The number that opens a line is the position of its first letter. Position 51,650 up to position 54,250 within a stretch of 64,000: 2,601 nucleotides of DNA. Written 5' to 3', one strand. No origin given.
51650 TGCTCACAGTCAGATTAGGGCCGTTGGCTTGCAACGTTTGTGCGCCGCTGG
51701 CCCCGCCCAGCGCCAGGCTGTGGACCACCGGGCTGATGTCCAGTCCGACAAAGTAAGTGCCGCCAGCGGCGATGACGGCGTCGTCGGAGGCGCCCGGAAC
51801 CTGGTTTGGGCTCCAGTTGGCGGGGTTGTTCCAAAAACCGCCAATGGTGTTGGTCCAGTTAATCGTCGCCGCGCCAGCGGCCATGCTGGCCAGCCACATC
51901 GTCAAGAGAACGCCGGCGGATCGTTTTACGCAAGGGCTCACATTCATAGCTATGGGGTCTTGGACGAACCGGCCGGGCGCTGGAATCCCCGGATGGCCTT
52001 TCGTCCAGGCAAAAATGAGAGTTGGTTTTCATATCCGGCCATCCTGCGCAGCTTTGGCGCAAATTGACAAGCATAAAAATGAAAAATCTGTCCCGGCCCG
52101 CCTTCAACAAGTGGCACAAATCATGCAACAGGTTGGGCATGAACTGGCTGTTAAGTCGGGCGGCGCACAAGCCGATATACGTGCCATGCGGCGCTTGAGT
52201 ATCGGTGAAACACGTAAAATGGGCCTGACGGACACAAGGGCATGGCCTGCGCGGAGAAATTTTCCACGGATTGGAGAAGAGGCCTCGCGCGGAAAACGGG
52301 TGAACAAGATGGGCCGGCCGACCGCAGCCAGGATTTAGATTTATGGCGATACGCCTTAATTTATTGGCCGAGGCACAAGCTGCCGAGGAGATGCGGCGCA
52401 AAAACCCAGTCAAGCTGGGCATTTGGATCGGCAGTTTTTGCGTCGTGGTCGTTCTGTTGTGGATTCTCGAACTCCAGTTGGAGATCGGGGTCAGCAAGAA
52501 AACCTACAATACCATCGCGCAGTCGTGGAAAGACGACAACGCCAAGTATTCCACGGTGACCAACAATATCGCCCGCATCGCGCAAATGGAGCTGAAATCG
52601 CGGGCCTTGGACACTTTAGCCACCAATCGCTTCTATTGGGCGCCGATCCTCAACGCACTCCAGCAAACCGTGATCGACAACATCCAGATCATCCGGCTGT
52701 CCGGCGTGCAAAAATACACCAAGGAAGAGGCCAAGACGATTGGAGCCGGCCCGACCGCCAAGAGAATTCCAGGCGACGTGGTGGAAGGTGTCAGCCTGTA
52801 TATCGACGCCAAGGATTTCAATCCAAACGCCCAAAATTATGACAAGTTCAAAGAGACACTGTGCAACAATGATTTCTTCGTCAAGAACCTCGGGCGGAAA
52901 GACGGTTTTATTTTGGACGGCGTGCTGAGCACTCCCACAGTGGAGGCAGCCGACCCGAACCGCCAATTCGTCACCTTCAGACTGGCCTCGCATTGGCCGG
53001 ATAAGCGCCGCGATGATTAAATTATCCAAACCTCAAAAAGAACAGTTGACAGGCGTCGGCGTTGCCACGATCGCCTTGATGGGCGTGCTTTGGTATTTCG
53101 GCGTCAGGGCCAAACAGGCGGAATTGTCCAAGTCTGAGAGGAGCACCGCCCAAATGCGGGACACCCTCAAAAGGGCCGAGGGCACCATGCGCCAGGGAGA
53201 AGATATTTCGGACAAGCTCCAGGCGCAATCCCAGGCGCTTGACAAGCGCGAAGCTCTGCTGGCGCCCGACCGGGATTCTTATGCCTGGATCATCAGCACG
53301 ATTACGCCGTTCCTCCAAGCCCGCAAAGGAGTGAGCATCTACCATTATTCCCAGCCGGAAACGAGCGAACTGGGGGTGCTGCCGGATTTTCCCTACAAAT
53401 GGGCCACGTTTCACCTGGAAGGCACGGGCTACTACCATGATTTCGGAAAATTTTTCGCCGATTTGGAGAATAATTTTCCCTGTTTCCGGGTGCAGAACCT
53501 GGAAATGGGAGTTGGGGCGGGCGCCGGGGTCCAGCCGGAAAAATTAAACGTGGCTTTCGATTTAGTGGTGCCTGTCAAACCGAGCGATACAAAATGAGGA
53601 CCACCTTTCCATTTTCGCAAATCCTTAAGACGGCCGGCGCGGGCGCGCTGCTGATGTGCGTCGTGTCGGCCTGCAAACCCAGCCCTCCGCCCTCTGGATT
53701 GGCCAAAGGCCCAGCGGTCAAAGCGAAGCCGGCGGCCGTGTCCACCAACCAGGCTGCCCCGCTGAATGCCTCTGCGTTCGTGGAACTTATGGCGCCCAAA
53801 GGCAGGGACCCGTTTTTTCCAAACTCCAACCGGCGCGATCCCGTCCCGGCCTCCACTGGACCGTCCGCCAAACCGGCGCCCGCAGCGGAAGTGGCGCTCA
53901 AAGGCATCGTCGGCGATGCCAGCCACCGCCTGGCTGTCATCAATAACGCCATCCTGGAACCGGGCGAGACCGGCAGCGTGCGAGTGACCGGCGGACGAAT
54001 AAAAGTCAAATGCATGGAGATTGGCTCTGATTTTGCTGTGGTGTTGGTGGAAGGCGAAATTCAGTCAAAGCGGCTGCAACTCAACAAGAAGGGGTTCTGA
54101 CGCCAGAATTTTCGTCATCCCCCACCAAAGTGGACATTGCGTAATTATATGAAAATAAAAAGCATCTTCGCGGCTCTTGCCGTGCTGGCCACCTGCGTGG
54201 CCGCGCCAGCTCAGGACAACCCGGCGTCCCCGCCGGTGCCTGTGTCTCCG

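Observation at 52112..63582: The pilN-pilO-pilP-pilQ secretin operon runs without a break into two giant NHL-repeat proteins carrying the shared C-terminal tag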

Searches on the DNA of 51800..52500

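Call 57: search_rna_families(source=window, start=51800, end=52500, threshold=evalue, max_evalue=1)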
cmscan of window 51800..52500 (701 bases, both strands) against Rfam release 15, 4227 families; matches with E-value up to 1: 0.
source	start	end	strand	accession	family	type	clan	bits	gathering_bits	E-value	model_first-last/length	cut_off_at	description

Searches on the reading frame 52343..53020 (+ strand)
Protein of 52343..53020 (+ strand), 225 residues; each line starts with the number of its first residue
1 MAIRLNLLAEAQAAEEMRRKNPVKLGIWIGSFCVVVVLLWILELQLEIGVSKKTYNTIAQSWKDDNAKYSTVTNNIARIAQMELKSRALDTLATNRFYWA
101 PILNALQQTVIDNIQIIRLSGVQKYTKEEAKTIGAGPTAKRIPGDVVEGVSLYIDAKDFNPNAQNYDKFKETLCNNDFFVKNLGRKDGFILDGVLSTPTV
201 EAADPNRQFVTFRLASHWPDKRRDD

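Call 6: search_protein_families(library=pfam, proteins=[window:52343-53020:+], max_evalue=0.01)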
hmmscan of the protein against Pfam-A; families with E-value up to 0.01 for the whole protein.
window:52343-53020:+ (225 aa): 0 families

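Call 7: search_protein_families(library=ncbifam, proteins=[window:52343-53020:+], max_evalue=0.01)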
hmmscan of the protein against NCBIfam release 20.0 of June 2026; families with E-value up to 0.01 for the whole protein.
window:52343-53020:+ (225 aa): 0 families

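Call 34: search_solved_structures(query=A2, max_evalue=10)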
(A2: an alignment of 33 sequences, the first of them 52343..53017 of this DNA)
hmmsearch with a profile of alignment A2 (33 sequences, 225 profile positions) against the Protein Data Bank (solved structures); distinct sequences matched with E-value up to 10: 5.
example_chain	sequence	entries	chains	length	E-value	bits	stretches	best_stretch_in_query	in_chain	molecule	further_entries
3jc8_Na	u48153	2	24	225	5.1e-05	26.6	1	1-135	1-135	PilN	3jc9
8gjg_A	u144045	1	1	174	0.1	15.7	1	21-83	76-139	gluc_A04_0005 Binder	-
5c8j_I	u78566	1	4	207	0.17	15.1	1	29-93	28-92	Protein MJ0480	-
5tcp_0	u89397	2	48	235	1.5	12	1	22-67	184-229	Lipoprotein PrgK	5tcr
3j6d_a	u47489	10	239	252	1.6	11.8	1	22-67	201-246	Pathogenicity 1 island effector protein | Lipoprotein PrgK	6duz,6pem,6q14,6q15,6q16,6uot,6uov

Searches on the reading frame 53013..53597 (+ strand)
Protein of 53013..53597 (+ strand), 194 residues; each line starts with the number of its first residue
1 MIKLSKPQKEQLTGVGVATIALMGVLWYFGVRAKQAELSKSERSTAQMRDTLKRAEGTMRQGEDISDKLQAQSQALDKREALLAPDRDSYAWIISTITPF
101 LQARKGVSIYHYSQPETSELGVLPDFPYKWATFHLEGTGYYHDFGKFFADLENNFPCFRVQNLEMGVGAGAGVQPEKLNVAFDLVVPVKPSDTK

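Call 6: search_protein_families(library=pfam, proteins=[window:53013-53597:+], max_evalue=0.01)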
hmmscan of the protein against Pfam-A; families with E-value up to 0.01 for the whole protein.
window:53013-53597:+ (194 aa): 0 families

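Call 7: search_protein_families(library=ncbifam, proteins=[window:53013-53597:+], max_evalue=0.01)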
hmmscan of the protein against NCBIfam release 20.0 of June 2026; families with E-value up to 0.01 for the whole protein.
window:53013-53597:+ (194 aa): 1 family
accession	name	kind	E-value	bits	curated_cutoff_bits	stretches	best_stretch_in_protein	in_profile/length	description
NF040576.1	T2SS_GspM_XpsM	equivalog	1.3e-06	28.2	60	1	15-187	5-177/180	type II secretion system protein GspM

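Call 35: search_solved_structures(query=A3, max_evalue=10)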
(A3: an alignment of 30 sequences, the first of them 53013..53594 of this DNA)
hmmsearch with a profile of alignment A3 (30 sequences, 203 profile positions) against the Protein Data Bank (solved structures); distinct sequences matched with E-value up to 10: 124 (the best 60 are shown).
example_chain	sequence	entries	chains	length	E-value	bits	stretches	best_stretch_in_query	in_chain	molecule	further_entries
3jc8_Oa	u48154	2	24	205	0.00021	24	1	23-180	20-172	PilO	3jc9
9rmm_A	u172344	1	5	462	0.019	17.6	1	33-108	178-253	Probable outer membrane lipoprotein SilC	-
9rmm_C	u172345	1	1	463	0.019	17.6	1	33-108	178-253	Probable outer membrane lipoprotein SilC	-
4eij_A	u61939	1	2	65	0.067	15.8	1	44-93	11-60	P protein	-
9yoi_D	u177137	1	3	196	0.073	15.7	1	41-122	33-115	Hemagglutinin HA2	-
4uo0_B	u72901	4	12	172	0.13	14.9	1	41-122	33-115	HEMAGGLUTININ | H3 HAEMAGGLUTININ HA2 CHAIN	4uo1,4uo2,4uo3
6nhp_B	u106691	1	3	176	0.16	14.6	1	41-121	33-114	Hemagglutinin HA2 chain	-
4fnk_B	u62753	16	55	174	0.17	14.5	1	41-121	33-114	Hemagglutinin HA2 chain | Hemagglutinin HA2 | Hemagglutinin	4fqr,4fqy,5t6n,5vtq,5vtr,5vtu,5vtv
3sdy_B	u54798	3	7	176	0.17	14.5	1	41-121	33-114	Hemagglutinin HA2 chain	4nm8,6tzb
5kuy_B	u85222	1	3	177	0.18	14.5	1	41-121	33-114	Hemagglutinin HA2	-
5thf_B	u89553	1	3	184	0.19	14.3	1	41-121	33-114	Hemagglutinin HA2 chain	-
8j46_A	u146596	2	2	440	0.22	14.2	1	22-110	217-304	Olfactory receptor OR52c,Soluble cytochrome b562 | Human Consensus Olfactory Receptor OR52c in apo state, receptor only,Soluble cytochrome b5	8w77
8zyk_R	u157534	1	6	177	0.22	14.2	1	41-121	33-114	Hemagglutinin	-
1x8y_A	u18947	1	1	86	0.23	14.1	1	45-102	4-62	Lamin A/C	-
4unw_B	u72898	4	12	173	0.25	14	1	41-122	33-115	H3 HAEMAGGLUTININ HA2 CHAIN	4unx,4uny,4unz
3jc8_Na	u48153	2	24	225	0.89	12.2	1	20-88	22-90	PilN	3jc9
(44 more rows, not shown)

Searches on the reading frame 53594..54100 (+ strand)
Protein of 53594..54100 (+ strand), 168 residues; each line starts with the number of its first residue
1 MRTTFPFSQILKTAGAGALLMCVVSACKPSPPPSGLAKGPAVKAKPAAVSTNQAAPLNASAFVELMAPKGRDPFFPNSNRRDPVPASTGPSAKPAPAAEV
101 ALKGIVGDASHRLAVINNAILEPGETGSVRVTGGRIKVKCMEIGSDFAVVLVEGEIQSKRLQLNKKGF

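Call 6: search_protein_families(library=pfam, proteins=[window:53594-54100:+], max_evalue=0.01)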
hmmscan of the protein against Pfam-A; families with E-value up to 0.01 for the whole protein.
window:53594-54100:+ (168 aa): 0 families

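Call 7: search_protein_families(library=ncbifam, proteins=[window:53594-54100:+], max_evalue=0.01)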
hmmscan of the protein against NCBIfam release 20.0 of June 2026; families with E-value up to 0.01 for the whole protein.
window:53594-54100:+ (168 aa): 0 families

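Call 36: search_solved_structures(query=A4, max_evalue=10)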
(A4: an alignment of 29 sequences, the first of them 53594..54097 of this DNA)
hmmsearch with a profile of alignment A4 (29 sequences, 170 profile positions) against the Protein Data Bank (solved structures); distinct sequences matched with E-value up to 10: 6.
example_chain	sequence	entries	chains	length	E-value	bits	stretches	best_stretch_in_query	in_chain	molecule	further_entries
3jc8_Pa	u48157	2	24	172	0.19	14.7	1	28-120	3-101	PilP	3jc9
8bkz_Y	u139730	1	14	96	1.2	12.1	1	95-141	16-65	Co-chaperonin GroES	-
1aon_O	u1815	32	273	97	1.2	12.1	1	95-141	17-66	GROEL/GROES COMPLEX | GROES | groES protein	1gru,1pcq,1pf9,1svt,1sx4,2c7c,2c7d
8bm0_W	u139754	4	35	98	1.3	12.1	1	95-141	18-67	Co-chaperonin GroES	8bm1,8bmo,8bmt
9hqv_Yf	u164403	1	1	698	9.7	9.2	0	35-92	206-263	Macro domain-containing protein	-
9fia_BQ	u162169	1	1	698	9.7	9.2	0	35-92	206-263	Macro domain-containing protein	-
